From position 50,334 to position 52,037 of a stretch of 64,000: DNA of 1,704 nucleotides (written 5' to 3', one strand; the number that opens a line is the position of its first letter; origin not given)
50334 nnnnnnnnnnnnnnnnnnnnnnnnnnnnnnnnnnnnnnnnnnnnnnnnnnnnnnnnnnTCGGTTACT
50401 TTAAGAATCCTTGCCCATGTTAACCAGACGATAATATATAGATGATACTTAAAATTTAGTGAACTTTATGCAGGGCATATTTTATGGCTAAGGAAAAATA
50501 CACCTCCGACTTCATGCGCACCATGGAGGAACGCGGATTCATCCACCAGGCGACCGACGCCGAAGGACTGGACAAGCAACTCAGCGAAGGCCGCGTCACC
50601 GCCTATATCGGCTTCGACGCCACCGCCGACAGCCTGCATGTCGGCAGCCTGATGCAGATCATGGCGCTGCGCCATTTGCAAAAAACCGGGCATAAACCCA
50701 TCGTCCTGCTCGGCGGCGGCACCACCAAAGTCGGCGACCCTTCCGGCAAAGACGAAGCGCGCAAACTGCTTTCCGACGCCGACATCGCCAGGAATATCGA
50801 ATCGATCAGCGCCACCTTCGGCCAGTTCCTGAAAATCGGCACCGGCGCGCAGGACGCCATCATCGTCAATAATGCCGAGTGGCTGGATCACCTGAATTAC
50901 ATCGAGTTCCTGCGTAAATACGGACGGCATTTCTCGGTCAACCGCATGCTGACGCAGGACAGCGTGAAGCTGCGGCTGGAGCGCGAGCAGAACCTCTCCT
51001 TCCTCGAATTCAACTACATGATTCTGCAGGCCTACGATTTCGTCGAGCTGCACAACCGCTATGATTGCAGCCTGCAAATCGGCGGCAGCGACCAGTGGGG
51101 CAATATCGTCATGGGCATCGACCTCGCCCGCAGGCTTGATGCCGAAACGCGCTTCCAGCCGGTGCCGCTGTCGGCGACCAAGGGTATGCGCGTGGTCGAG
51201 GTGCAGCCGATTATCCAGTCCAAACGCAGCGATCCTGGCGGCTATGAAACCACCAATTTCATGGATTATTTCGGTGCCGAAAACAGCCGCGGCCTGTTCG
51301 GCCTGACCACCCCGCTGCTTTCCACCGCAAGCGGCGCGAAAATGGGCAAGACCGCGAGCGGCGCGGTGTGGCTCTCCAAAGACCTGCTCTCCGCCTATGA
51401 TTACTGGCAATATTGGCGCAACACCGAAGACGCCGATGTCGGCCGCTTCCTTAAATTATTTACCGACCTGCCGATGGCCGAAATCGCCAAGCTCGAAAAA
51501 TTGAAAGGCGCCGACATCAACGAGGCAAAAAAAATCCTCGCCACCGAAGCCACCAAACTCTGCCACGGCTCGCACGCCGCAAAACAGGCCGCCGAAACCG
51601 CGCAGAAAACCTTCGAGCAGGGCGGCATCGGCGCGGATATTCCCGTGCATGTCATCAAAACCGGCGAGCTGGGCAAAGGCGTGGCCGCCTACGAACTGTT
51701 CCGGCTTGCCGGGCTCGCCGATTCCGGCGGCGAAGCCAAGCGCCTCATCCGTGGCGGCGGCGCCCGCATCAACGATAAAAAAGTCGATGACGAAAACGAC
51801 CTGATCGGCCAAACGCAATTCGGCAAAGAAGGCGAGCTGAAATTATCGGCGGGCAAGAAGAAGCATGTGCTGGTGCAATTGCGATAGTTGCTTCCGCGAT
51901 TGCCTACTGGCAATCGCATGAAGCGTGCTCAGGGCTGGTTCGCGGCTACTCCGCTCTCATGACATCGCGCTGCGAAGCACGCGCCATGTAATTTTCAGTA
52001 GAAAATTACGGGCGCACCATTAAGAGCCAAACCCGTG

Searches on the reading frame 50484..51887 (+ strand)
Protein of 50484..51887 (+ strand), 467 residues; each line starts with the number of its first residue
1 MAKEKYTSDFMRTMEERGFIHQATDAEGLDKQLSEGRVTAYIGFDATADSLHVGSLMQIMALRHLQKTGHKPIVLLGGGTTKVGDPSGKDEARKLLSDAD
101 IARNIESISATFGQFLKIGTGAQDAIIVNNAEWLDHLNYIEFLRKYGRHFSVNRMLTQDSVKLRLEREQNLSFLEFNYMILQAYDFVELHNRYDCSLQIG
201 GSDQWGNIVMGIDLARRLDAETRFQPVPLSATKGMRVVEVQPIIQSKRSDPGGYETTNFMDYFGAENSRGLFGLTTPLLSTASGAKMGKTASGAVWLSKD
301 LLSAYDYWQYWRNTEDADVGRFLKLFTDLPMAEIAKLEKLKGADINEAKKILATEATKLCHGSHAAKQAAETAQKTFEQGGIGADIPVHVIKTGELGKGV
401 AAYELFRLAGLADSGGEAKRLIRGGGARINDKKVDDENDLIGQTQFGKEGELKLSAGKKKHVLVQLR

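Call 7: search_protein_families(library=pfam, proteins=[window:50484-51887:+], max_evalue=0.01)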
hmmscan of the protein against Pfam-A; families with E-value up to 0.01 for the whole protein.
window:50484-51887:+ (467 aa): 4 families
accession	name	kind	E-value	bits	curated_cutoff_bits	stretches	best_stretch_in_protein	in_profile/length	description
PF00579.31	tRNA-synt_1b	-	1.8e-77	261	21.1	2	35-223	3-178/292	tRNA synthetases class I (W and Y)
PF01479.30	S4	-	0.00081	19.5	22.8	1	409-441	10-42/48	S4 domain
PF13275.11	S4_2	-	0.0017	18.6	24.6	1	404-433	12-41/65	S4 domain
PF22421.1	SYY_C-terminal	-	0.0035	17.6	27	0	409-464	28-83/83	Tyrosine--tRNA ligase SYY-like C-terminal domain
